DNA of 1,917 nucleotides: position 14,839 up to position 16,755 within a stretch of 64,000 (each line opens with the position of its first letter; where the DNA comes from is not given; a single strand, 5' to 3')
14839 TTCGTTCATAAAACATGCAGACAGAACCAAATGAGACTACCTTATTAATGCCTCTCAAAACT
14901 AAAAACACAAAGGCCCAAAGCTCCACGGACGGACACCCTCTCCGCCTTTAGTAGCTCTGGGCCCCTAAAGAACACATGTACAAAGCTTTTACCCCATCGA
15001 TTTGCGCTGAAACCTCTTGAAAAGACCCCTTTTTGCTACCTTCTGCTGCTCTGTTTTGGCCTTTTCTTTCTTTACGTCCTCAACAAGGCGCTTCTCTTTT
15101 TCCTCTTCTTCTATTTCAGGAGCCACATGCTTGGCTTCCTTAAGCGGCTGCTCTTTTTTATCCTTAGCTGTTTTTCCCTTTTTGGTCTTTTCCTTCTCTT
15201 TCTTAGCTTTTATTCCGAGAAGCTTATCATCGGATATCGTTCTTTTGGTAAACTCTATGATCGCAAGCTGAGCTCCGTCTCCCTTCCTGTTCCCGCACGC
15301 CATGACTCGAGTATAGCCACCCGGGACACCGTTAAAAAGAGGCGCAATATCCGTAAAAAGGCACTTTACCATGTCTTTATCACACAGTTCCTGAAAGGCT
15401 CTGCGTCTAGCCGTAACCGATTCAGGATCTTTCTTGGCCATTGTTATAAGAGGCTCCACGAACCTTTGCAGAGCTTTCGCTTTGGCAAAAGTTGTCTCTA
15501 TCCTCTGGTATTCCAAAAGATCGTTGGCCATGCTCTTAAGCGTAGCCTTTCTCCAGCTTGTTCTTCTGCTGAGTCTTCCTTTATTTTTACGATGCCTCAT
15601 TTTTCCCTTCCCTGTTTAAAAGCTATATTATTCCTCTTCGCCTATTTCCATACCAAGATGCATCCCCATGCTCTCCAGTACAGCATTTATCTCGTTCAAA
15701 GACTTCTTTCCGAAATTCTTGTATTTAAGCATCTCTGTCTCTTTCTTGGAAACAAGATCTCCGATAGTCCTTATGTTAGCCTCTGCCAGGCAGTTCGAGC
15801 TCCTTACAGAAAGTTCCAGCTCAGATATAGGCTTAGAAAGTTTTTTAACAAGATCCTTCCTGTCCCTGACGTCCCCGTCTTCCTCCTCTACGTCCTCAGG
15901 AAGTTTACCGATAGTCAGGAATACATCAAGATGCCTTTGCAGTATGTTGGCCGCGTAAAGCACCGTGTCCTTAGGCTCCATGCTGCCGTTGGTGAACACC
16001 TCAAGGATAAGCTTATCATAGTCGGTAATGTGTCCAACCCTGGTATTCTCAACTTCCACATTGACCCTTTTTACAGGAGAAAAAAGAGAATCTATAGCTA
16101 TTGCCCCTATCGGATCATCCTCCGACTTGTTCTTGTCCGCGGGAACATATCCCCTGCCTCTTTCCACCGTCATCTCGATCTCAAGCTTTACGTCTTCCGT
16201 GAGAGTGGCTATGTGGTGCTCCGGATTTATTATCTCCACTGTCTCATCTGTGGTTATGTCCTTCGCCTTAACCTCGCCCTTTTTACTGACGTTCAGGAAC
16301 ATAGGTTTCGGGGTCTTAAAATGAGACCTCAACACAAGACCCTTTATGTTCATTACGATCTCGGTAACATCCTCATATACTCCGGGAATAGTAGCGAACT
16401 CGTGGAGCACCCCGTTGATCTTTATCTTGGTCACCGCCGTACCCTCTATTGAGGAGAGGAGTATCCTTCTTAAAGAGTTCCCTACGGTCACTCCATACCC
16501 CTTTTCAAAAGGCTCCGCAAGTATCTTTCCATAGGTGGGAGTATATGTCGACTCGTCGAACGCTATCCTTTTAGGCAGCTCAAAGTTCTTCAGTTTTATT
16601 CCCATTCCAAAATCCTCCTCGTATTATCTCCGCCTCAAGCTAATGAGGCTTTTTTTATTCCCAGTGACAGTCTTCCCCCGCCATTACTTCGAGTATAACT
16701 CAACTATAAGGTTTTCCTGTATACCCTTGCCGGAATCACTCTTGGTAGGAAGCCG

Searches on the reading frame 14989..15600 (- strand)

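Call 67: search_protein_families(library=pfam, proteins=[window:14989-15600:-], max_evalue=0.001)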
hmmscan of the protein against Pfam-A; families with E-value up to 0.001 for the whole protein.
window:14989-15600:- (203 aa): 1 family
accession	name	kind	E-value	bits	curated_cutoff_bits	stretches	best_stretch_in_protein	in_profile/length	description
PF01196.24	Ribosomal_L17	-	5.4e-30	104.6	27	1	21-117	2-96/97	Ribosomal protein L17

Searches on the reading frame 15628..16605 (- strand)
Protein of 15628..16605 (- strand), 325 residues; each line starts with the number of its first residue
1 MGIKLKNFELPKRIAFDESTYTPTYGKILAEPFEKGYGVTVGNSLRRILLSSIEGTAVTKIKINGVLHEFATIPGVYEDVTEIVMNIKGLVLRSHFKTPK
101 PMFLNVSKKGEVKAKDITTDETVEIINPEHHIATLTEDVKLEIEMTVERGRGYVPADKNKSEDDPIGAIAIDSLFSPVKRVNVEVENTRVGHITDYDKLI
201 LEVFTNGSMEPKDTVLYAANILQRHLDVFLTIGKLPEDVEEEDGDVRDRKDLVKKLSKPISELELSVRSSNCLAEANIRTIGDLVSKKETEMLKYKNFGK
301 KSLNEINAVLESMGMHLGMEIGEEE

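Call 67: search_protein_families(library=pfam, proteins=[window:15628-16605:-], max_evalue=0.001)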
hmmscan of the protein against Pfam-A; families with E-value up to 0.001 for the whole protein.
window:15628-16605:- (325 aa): 3 families
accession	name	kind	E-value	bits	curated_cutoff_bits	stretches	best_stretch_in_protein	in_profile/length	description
PF01000.31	RNA_pol_A_bac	-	3e-38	131.1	33.9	1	61-176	1-119/119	RNA polymerase Rpb3/RpoA insert domain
PF03118.21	RNA_pol_A_CTD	-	4.1e-25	87.7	23.8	1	252-311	7-66/67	Bacterial RNA polymerase, alpha chain C terminal domain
PF01193.29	RNA_pol_L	-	7.3e-25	86.9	24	1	31-226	1-74/74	RNA polymerase Rpb3/Rpb11 dimerisation domain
